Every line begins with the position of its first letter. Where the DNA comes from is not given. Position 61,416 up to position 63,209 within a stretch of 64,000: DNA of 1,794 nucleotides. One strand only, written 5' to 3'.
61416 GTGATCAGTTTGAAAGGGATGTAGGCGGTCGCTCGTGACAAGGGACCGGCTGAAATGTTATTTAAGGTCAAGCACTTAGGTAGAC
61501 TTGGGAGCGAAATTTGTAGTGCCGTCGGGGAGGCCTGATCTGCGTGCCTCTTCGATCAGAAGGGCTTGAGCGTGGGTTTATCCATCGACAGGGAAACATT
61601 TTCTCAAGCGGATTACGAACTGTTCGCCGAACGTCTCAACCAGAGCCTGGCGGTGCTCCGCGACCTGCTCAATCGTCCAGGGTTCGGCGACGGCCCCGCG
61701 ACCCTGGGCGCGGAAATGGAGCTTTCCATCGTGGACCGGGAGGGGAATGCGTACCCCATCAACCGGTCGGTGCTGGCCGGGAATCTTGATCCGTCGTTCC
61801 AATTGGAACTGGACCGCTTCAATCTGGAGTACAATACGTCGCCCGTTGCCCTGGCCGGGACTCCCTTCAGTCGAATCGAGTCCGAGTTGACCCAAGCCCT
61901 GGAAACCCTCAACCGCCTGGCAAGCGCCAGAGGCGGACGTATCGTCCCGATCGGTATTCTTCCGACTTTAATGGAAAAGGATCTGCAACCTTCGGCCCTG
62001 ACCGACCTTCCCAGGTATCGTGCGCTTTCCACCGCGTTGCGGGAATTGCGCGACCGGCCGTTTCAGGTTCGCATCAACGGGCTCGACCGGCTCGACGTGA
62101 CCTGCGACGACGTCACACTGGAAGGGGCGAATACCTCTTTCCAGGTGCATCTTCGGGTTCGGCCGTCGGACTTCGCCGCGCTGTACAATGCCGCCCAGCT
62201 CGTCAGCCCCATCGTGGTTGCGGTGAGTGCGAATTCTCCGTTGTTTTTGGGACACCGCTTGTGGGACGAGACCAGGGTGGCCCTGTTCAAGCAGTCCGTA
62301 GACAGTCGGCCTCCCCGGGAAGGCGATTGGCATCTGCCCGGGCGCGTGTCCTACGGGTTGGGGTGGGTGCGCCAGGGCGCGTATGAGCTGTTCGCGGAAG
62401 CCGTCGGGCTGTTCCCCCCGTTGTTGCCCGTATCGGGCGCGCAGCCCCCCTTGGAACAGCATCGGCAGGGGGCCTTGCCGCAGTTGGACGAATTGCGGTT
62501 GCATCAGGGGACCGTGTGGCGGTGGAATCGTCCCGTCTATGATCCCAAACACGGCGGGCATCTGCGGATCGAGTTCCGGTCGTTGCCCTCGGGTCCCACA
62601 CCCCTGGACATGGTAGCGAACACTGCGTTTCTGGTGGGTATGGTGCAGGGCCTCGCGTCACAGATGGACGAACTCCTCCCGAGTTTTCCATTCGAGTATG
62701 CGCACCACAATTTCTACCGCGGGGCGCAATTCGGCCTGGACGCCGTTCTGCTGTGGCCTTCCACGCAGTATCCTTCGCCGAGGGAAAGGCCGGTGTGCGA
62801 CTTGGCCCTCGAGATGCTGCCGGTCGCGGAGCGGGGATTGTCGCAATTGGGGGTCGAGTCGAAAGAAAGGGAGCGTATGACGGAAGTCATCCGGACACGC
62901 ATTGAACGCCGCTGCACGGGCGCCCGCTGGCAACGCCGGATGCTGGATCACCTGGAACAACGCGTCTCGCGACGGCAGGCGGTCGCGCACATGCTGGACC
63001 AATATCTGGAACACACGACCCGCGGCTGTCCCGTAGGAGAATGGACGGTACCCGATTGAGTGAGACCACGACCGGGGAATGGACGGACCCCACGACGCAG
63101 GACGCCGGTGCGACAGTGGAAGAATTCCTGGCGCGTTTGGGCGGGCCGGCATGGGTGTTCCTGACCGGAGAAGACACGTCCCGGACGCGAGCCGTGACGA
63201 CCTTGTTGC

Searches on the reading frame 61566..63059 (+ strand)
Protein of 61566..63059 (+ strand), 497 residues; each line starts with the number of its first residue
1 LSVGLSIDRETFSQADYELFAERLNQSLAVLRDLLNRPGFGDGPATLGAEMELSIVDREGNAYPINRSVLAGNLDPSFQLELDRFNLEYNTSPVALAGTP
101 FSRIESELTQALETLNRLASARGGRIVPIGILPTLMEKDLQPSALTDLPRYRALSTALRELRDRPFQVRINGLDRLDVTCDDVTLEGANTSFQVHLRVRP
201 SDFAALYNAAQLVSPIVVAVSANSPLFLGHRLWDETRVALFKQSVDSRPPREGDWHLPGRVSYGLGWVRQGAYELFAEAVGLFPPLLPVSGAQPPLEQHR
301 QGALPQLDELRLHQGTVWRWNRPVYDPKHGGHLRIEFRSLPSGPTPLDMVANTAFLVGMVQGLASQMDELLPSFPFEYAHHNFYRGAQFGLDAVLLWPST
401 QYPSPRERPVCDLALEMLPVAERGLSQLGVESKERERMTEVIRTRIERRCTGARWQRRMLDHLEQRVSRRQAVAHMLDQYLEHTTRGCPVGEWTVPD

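Call 66: find_encoding_contigs(protein=window:61566-63059:+, flank=10000, max_places=2)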
Protein window:61566-63059:+ (497 aa): no gene with exactly this product is on record in the collection.

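Call 80: search_protein_families(library=pfam, proteins=[window:61566-63059:+], max_evalue=0.00001)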
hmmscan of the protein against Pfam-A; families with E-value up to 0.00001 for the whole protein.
window:61566-63059:+ (497 aa): 1 family
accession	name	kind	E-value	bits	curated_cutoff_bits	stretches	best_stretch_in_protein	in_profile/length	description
PF04107.18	GCS2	-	3.7e-10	40.1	21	0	47-158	1-111/291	Glutamate-cysteine ligase family 2(GCS2)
